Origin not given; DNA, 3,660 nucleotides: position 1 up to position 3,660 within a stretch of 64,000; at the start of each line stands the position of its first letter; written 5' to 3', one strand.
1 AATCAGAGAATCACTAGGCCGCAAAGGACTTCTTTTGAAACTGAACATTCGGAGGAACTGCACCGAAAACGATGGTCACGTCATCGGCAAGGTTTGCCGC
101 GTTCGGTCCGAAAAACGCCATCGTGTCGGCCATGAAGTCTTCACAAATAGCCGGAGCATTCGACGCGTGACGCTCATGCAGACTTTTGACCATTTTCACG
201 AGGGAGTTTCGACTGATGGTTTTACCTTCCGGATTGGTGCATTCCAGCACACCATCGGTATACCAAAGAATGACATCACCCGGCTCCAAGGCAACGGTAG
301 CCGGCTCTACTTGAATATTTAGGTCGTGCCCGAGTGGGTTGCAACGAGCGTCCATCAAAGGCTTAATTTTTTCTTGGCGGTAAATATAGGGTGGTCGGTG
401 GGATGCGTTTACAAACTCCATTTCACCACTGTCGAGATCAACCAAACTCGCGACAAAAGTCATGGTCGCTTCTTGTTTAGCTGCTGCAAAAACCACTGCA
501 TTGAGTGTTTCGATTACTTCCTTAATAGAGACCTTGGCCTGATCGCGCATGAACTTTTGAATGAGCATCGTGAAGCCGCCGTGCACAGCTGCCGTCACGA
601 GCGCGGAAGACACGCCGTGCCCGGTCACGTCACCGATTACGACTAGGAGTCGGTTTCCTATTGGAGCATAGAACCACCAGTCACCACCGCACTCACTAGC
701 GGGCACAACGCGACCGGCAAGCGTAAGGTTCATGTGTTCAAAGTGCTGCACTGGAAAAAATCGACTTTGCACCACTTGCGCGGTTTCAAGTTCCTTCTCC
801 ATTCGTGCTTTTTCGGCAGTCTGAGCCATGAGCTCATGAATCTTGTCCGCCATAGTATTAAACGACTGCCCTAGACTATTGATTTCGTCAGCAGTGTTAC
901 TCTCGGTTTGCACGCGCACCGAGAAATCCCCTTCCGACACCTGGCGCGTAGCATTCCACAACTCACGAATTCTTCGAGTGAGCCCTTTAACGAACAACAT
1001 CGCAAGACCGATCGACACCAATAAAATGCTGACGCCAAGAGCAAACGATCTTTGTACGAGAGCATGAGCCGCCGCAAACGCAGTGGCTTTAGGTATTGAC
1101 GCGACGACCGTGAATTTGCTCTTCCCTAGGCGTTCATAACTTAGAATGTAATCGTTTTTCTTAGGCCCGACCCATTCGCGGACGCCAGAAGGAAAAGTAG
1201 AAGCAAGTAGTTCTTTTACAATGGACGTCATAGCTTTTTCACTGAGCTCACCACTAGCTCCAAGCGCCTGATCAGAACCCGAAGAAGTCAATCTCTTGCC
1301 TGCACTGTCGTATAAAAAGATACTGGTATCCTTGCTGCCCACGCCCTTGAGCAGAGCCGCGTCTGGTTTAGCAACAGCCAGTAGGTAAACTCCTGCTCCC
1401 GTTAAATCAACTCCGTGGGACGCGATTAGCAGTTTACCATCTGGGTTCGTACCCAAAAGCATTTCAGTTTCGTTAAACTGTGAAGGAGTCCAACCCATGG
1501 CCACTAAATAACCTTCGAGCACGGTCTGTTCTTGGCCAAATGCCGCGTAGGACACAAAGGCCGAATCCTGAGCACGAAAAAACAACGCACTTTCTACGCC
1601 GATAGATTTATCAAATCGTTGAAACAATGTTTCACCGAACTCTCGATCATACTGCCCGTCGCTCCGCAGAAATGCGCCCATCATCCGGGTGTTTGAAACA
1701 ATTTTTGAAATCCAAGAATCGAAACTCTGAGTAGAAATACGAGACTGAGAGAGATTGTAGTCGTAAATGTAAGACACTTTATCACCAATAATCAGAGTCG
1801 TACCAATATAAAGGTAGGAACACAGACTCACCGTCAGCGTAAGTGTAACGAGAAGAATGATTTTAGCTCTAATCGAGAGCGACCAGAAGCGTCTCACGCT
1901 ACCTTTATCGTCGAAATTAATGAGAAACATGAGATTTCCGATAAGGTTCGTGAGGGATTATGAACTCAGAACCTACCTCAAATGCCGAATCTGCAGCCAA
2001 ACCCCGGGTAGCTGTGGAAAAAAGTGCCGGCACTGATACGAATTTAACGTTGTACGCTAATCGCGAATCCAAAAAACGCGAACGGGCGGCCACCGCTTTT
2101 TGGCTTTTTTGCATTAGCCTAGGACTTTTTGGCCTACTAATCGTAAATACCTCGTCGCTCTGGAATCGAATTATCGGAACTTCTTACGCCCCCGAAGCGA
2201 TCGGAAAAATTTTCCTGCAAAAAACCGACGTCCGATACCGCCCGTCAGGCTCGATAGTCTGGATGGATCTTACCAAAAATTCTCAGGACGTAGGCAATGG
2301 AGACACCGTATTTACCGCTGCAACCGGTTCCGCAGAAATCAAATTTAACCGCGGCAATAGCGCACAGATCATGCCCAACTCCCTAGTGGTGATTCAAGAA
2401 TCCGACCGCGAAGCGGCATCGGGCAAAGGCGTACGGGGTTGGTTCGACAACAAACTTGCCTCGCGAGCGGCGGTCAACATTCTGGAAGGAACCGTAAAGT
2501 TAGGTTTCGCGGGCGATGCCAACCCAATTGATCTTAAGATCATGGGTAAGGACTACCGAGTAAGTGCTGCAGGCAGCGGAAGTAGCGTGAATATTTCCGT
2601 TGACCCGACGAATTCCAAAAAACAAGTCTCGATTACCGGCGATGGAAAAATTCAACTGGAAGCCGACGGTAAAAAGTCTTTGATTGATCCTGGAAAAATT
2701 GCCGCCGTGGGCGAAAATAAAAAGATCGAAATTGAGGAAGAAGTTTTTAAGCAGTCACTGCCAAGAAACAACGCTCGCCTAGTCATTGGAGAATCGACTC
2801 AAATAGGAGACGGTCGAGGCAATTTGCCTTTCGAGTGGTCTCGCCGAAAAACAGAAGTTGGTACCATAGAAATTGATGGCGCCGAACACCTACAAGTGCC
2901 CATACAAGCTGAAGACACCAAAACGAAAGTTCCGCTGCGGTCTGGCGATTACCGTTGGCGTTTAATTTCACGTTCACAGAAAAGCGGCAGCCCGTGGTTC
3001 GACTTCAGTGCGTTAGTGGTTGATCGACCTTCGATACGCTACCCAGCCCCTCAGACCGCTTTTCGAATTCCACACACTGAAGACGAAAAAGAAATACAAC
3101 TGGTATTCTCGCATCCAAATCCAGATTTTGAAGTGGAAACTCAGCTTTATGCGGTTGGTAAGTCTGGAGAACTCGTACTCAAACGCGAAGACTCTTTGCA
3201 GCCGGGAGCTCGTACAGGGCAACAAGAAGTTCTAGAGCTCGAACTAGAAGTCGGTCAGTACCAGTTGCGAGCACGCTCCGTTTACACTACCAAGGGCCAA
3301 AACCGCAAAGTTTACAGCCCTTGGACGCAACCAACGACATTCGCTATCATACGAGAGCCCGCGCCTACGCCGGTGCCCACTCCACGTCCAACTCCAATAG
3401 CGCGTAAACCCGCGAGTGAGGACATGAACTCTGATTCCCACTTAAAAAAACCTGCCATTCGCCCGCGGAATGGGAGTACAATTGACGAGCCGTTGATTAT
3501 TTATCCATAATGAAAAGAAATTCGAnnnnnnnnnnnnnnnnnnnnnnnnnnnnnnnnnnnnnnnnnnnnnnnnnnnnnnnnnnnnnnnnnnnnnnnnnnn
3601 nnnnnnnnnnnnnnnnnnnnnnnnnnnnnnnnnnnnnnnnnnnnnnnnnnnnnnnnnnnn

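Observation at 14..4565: Sensor PP2C phosphatase, FecR-like protein, STAS-zinc-ribbon and PAS/Cys-cluster proteins form a candidate partner-switching signalling module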

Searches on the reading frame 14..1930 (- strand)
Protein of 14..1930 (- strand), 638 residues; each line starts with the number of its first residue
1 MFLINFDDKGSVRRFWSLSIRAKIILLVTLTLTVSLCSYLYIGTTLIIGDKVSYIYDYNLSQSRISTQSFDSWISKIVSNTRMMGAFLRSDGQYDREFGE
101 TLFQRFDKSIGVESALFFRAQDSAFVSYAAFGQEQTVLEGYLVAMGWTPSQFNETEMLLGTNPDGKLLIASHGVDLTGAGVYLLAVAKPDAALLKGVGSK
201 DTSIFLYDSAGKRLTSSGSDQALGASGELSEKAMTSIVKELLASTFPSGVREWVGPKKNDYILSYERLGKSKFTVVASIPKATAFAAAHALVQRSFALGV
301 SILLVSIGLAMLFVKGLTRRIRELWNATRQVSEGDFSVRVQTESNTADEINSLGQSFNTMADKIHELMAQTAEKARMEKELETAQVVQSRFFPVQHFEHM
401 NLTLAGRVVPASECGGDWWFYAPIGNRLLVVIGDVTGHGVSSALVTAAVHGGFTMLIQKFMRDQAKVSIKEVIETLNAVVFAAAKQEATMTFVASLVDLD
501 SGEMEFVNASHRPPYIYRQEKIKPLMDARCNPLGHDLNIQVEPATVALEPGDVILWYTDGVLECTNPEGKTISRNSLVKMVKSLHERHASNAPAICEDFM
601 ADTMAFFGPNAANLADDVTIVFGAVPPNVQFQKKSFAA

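Call 3: search_protein_families(library=pfam, proteins=[window:14-1930:-], max_evalue=1)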
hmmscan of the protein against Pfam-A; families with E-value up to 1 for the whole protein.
window:14-1930:- (638 aa): 4 families
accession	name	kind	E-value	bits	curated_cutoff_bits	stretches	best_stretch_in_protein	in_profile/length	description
PF07228.17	SpoIIE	-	7.8e-36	124.3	25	1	426-621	3-187/192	Stage II sporulation protein E (SpoIIE)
PF00672.30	HAMP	-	1.8e-10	41.4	25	1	313-366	2-53/53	HAMP domain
PF04691.17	ApoC-I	-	0.096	13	28.3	0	352-377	3-28/61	Apolipoprotein C-I (ApoC-1)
PF05121.17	GvpK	-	0.3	11.7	25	1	329-371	25-67/85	Gas vesicle protein K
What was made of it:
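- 14..1930 (-): Membrane sensor phosphatase: TM, ~245-aa periplasmic loop, TM, HAMP, PP2C (SpoIIE/RsbU type). Pfam HAMP E 1.8e-10 and SpoIIE E 7.8e-36 (call 3).
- On PPM/PP2C phosphatase, RsbU/SpoIIE type (PF07228): 124.3 bits against a cut-off of 25 (call 3).
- Checked: Phosphatase: HAMP (E 1.8e-10) and SpoIIE/PP2C (E 7.8e-36) are both above Pfam cut-offs (call 3).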

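Call 4: search_protein_families(library=ncbifam, proteins=[window:14-1930:-], max_evalue=1)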
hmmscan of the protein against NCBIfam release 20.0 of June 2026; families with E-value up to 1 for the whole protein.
window:14-1930:- (638 aa): 32 families (the best 25 are shown)
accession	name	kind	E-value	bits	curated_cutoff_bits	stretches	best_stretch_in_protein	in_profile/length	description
NF038263.1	prot_phos_SiaA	equivalog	1.9e-17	63.1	700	1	276-565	292-601/658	biofilm regulation protein phosphatase SiaA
TIGR02865.1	spore_II_E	equivalog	7.7e-16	57.3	490.8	1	412-621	564-759/764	stage II sporulation protein E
NF033092.0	HK_WalK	equivalog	3.5e-10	39.1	725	1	293-378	176-261/594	cell wall metabolism sensor histidine kinase WalK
NF045505.1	RR_RssB_Pseudo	equivalog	4e-10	39.3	700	1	378-567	153-344/394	two-component system response regulator RssB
NF012163.2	BaeS_SmeS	equivalog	1.1e-09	37.8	500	1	290-367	161-236/457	sensor histidine kinase efflux regulator BaeS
NF012226.0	AdeS_HK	equivalog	1.5e-08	34.2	500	1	303-369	70-136/353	two-component sensor histidine kinase AdeS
NF040691.1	MtrAB_MtrB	equivalog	3e-08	33.1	450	1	290-379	184-272/507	MtrAB system histidine kinase MtrB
NF007007.0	PRK09470.1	equivalog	4.8e-08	32.3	486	1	289-370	164-244/463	envelope stress sensor histidine kinase CpxA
NF041210.1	his_kin_PieS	equivalog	6.3e-08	32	850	1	301-379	176-248/474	two component system sensor histidine kinase PieS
NF045911.1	TCSHisKinNblS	equivalog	1.6e-07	30.1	1000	1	279-379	167-265/621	two-component system sensor histidine kinase NblS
NF053592.1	HK_near_YfiR_like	equivalog_domain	2.9e-07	30.3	194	1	291-365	145-222/223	sensor histidine kinase, YfiR-like protein-associated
NF047496.1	HK_LIC11548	equivalog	4.8e-07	28.9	750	1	298-368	280-348/589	LIC_11548 family sensor histidine kinase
NF007004.0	PRK09467.1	equivalog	5.4e-07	28.8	415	1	300-369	163-230/440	two-component system sensor histidine kinase EnvZ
NF058645.1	MCPCtpMPsAe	equivalog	1.2e-06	27.6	900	1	294-376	206-288/558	methyl-accepting chemotaxis protein CtpM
NF007837.0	PRK10549.1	equivalog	1.5e-06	27.2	603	1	299-365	171-234/466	envelope stress sensor histidine kinase BaeS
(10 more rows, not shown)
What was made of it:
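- Closest known: SiaA-SiaB-SiaC-SiaD. Same: The NCBIfam SiaA model is the best named hit of the phosphatase (E 1.9e-17, call 4).
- Tried and rejected: Pfam and NCBIfam on the 173-aa protein gave nothing usable (calls 3, 4).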

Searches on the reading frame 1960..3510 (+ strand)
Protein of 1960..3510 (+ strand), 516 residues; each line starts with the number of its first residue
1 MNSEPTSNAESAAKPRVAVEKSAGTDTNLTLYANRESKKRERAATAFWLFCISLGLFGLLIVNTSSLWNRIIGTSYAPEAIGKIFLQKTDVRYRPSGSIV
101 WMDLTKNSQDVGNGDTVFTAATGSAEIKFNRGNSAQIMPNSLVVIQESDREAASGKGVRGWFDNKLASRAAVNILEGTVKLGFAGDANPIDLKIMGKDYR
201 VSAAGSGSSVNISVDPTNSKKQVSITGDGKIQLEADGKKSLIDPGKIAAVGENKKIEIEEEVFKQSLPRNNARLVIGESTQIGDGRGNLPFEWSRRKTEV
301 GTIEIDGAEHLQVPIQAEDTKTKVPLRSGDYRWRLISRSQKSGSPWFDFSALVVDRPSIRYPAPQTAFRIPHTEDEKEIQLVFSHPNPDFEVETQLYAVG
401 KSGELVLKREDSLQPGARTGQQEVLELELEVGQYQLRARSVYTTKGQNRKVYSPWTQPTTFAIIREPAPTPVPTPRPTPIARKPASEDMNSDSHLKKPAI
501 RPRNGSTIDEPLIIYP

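Call 3: search_protein_families(library=pfam, proteins=[window:1960-3510:+], max_evalue=1)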
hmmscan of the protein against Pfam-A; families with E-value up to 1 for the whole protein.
window:1960-3510:+ (516 aa): 2 families
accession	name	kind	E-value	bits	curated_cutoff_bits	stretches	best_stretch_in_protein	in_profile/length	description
PF04773.18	FecR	-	0.048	14.5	24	0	115-207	1-77/97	FecR protein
PF15589.11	Imm21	-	0.22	11.9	30.7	0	403-445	114-157/159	Immunity protein 21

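Call 4: search_protein_families(library=ncbifam, proteins=[window:1960-3510:+], max_evalue=1)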
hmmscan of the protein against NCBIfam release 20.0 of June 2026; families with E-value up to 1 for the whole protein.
window:1960-3510:+ (516 aa): 1 family
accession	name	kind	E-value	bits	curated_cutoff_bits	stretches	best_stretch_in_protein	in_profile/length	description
NF033682.1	retention_LapA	subfamily_domain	0.022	14.9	50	0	110-152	30-72/145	retention module-containing protein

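Call 64: search_solved_structures(query=A6, max_evalue=1, show_alignments=1)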
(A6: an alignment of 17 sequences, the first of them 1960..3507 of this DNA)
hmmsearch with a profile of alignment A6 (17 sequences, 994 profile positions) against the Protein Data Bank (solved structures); distinct sequences matched with E-value up to 1: 15.
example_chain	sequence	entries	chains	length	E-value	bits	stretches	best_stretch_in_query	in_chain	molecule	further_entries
4m0h_A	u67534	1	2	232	0.003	18.9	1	84-197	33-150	Conserved hypothetical protein, putative anti-sigma factor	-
8q6t_I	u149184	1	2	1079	0.0037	18.6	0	211-412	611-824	Titin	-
4m0n_A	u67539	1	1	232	0.0056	18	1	84-197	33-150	Conserved hypothetical protein, putative anti-sigma factor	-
8g4l_bm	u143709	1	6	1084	0.011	17.1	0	370-497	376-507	Titin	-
4jzj_C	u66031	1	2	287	0.015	16.6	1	412-468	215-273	Interleukin-3 receptor subunit alpha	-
5uv8_A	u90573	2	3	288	0.016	16.5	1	412-468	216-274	Interleukin-3 receptor subunit alpha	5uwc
6nmy_F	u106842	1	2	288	0.017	16.4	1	412-468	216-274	Interleukin-3 receptor subunit alpha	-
9l9p_S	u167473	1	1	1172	0.046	15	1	302-488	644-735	Putative tail fiber protein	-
7pvc_A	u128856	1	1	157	0.24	12.6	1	151-211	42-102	Potassium binding protein Kbp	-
6ovk_R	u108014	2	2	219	0.42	11.8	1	84-167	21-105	Siderophore-interacting protein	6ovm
7jgt_A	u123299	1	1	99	0.55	11.5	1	301-368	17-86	Fibronectin type-III domain-containing protein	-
6lja_A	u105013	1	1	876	0.71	11.1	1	501-573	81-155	Heparinase II/III-like protein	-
6ljl_A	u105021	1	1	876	0.71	11.1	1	501-573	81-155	Heparinase II/III-like protein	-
5j7k_A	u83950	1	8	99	0.73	11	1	299-358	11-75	FN3con-a-lys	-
8zex_A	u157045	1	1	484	0.77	11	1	151-211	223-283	HaloKbp1a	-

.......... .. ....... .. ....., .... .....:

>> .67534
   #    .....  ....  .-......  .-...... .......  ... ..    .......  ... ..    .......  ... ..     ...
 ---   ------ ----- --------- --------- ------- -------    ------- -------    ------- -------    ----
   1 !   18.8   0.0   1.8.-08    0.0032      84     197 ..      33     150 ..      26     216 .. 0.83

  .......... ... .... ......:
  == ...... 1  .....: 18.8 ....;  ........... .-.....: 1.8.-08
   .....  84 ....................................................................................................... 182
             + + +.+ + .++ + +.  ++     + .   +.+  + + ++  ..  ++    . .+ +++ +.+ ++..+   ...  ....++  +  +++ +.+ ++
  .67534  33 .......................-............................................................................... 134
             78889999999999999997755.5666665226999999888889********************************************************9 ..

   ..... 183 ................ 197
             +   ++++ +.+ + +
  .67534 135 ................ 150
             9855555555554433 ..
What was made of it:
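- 1960..3510 (+): Single-pass membrane protein with a periplasmic FecR-like beta-sandwich followed by Ig/FN3-like repeats; candidate co-sensor for the phosphatase. Family profile against PDB: 4m0h putative anti-sigma factor E 0.003, PupR 6ovk E 0.42, plus titin/FN3 hits (call 64).
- On FecR (PF04773) anti-sigma / signal transducer: Family profile against PDB: 4m0h putative anti-sigma factor E 0.003; PupR 6ovk E 0.42 (call 64).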
